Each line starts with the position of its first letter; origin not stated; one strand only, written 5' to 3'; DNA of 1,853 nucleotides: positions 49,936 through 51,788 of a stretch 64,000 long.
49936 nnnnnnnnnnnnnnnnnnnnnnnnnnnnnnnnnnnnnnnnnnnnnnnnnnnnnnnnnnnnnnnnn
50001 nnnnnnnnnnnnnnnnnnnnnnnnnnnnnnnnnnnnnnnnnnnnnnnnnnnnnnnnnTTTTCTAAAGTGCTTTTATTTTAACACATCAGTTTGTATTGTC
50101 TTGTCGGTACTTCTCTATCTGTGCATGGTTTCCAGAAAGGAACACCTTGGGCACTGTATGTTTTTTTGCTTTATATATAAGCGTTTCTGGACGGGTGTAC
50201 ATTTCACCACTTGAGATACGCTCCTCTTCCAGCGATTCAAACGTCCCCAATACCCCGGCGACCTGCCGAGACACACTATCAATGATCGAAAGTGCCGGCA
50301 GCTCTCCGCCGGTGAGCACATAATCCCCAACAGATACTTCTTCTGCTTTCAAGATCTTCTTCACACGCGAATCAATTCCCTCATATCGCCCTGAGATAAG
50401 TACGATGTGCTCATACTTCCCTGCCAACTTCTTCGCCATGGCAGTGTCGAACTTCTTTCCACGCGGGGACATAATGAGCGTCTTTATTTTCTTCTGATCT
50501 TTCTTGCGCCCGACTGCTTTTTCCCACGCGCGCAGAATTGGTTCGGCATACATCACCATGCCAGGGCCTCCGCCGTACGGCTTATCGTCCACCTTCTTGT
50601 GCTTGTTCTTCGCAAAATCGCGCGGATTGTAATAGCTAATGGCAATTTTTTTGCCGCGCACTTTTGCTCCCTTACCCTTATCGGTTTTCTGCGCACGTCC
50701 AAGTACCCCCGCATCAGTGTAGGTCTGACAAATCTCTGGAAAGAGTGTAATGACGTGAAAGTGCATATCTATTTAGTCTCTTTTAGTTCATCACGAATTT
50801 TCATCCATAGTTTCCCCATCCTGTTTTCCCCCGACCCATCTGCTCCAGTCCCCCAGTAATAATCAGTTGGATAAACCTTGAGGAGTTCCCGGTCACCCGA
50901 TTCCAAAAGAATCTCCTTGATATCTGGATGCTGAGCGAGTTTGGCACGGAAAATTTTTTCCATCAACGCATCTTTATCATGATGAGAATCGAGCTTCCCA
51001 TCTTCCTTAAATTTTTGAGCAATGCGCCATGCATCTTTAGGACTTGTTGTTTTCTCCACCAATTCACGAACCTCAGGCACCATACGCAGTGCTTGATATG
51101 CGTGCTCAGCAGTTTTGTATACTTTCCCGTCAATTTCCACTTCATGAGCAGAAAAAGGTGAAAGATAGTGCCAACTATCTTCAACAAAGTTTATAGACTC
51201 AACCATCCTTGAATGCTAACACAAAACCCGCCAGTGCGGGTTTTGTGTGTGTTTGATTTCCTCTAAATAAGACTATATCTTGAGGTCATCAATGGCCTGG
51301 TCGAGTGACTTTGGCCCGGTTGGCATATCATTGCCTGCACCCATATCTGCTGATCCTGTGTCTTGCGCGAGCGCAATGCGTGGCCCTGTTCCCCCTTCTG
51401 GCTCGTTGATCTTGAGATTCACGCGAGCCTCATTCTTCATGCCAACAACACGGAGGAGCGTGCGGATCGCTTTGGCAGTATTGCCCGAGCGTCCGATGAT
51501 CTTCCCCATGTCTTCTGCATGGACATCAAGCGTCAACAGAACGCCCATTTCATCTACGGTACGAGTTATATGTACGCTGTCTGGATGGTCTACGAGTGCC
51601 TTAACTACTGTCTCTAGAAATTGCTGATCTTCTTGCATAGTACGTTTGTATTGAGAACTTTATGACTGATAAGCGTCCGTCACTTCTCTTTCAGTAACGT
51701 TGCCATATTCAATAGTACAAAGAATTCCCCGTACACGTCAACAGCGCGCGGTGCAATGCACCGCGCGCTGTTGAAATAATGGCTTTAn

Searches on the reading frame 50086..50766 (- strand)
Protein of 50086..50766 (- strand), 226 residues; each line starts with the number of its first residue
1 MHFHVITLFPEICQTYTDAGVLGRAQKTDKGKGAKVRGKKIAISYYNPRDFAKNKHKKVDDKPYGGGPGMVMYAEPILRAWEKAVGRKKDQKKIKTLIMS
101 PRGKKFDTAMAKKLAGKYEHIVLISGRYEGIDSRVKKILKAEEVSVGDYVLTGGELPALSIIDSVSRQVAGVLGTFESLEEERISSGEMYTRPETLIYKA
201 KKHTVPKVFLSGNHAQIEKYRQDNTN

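Call 16: search_protein_families(library=pfam, proteins=[window:50086-50766:-], max_evalue=0.001)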
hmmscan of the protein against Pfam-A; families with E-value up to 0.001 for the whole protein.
window:50086-50766:- (226 aa): 1 family
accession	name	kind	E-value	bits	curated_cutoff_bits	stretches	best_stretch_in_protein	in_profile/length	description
PF01746.26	tRNA_m1G_MT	-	1.5e-44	152.5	27.3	1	43-224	12-185/195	tRNA (Guanine-1)-methyltransferase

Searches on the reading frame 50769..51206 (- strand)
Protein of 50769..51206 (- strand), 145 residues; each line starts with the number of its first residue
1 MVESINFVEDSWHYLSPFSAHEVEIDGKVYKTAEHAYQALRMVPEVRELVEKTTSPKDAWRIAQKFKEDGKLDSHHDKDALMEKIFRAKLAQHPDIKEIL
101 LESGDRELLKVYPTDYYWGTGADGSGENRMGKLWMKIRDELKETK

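Call 16: search_protein_families(library=pfam, proteins=[window:50769-51206:-], max_evalue=0.001)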
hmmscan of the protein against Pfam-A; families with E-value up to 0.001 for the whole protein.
window:50769-51206:- (145 aa): 1 family
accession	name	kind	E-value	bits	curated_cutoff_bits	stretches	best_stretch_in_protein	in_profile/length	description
PF08719.17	NADAR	-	6.6e-24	85.4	35.1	1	13-142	11-163/163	NADAR domain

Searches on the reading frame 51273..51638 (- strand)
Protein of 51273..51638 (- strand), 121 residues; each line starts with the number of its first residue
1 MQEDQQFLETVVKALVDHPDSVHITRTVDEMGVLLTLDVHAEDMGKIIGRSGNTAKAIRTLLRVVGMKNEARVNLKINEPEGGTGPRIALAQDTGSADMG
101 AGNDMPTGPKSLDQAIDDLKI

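Call 16: search_protein_families(library=pfam, proteins=[window:51273-51638:-], max_evalue=0.001)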
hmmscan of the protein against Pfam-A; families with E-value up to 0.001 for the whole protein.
window:51273-51638:- (121 aa): 1 family
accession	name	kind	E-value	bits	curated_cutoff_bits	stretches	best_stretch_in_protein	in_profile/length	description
PF13083.13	KH_KhpA-B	-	2.8e-21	75.6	32.1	1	5-77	1-73/73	KhpA/KhpB, KH domain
